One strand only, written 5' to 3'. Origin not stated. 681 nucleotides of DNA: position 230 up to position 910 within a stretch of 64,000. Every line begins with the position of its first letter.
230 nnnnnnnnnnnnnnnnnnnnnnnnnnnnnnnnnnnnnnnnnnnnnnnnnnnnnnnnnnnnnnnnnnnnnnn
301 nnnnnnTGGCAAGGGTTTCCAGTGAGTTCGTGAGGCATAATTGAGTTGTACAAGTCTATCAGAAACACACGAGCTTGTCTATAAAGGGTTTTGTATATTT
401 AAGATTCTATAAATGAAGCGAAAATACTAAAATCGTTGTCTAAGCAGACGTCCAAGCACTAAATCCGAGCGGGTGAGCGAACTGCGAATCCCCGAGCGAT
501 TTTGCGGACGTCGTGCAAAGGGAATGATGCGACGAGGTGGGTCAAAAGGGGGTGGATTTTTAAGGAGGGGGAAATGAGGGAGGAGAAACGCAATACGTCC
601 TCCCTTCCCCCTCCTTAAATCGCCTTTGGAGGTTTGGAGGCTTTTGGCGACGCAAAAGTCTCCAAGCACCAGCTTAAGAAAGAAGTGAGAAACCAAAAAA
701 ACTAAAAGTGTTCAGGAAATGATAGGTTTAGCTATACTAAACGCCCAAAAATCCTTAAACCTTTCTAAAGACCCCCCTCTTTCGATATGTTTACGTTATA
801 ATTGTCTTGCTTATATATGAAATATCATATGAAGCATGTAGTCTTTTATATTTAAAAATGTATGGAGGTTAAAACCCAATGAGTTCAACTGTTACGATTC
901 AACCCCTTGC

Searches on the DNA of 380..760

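Call 115: search_rna_families(source=window, start=380, end=760, threshold=evalue, max_evalue=1)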
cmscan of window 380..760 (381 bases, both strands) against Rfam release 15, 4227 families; matches with E-value up to 1: 19.
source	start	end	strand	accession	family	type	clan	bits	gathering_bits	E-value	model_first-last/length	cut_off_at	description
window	555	624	+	RF03778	mir-483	Gene; miRNA;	-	27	60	0.0061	1-75/75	no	mir-483 microRNA precursor family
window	554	623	-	RF03778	mir-483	Gene; miRNA;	-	26.1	60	0.01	1-75/75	no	mir-483 microRNA precursor family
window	549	626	+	RF03964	mir-H1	Gene; miRNA;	-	24.9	97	0.06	1-85/85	no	mir-H1 microRNA precursor family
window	560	619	+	RF04279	mir-H20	Gene; miRNA;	CL00141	23.9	99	0.032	1-82/82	no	mir-H20 microRNA precursor family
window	566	616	+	RF03493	mir-1281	Gene; miRNA;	-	23.8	70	0.096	1-54/54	no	mir-1281 microRNA precursor family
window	559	619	+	RF03799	mir-3202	Gene; miRNA;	-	23.5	90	0.016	1-79/79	no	mir-3202 microRNA precursor family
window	549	626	-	RF03964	mir-H1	Gene; miRNA;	-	23.5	97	0.13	1-85/85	no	mir-H1 microRNA precursor family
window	555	621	-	RF03261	mir-1759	Gene; miRNA;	-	22.7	58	0.056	1-75/75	no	mir-1759 microRNA precursor family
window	559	619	-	RF03774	mir-2110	Gene; miRNA;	-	21.3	90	0.17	1-75/75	no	mir-2110 microRNA precursor family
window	558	621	+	RF03365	mir-1236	Gene; miRNA;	-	21.2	115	0.18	1-102/102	no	mir-1236 microRNA precursor family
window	543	632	+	RF04164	MIR1507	Gene; miRNA;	-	21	73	0.025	1-107/107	no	MIR1507 microRNA precursor family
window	554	622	-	RF03629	mir-641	Gene; miRNA;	-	20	100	0.26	1-98/98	no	mir-641 microRNA precursor family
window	555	621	-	RF03946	mir-3132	Gene; miRNA;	-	20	84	0.6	1-75/75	no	mir-3132 microRNA precursor family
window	560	618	-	RF00942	mir-1224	Gene; miRNA;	-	19.7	105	0.51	1-86/86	no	mir-1224 microRNA precursor family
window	550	625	+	RF03792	MIR6462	Gene; miRNA;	-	19.6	96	0.56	1-119/119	no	MIR6462 microRNA precursor family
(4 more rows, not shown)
